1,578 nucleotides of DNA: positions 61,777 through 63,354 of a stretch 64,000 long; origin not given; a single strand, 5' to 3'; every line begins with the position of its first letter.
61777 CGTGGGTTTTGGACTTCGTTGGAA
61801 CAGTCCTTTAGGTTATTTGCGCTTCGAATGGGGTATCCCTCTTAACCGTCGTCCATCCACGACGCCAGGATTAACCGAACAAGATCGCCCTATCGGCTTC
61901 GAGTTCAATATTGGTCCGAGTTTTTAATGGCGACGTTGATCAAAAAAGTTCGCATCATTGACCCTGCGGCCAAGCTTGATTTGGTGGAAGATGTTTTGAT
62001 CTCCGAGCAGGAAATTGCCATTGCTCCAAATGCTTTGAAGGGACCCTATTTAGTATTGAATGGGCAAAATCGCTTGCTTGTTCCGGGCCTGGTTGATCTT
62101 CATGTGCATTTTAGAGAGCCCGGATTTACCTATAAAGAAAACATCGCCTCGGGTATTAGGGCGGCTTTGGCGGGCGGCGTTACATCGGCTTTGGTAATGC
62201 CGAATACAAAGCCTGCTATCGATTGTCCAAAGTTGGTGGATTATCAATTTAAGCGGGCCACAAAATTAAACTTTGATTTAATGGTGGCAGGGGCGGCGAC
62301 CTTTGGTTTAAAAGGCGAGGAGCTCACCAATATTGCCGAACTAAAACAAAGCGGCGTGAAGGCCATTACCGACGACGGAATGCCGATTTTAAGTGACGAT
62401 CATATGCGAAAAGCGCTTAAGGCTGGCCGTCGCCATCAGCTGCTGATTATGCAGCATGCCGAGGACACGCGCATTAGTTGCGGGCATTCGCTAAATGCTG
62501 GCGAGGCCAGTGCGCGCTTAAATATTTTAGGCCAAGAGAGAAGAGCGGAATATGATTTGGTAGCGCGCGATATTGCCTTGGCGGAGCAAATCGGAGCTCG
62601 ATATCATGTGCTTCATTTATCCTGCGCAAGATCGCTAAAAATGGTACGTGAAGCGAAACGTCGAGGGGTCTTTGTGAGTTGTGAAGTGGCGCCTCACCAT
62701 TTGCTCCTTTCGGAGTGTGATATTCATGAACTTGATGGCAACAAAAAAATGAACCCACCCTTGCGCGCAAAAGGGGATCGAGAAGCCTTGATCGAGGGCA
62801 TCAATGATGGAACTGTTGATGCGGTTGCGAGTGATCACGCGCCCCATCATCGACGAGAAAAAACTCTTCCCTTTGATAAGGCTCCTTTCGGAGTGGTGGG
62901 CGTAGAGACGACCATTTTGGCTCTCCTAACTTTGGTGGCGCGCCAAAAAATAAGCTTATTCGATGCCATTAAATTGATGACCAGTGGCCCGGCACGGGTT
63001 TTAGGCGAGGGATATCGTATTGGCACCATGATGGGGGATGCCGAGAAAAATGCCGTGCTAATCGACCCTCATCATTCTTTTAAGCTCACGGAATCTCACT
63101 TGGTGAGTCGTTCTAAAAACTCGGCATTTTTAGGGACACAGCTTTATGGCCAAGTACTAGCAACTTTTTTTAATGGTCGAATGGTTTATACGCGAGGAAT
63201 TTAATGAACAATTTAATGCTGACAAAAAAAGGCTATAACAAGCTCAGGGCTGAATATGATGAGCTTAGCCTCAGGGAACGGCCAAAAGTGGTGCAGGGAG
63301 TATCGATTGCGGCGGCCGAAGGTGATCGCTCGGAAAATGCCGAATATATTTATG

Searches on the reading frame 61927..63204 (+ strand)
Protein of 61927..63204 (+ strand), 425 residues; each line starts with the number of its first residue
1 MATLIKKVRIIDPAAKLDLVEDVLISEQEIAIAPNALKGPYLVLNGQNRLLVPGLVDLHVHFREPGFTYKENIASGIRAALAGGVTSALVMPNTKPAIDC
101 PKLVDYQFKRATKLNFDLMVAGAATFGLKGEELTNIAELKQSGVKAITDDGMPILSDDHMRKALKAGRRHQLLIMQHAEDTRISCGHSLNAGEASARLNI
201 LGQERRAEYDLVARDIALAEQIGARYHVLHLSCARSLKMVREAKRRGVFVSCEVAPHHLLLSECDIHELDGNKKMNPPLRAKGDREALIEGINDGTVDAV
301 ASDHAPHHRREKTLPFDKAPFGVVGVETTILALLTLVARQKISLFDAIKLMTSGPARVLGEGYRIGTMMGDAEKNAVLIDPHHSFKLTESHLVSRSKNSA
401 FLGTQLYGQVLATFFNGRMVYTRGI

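Call 105: search_protein_families(library=pfam, proteins=[window:61927-63204:+], max_evalue=0.00001)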
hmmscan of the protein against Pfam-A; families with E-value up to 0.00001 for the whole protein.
window:61927-63204:+ (425 aa): 3 families
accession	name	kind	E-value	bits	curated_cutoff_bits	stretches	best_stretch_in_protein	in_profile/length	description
PF01979.26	Amidohydro_1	-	4.7e-24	85.7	25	1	51-420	2-345/345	Amidohydrolase family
PF12890.13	DHOase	-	9.4e-07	29.5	21.2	1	49-232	2-138/142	Dihydro-orotase-like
PF07969.17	Amidohydro_3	-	1e-06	29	29.7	0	338-421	403-472/472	Amidohydrolase family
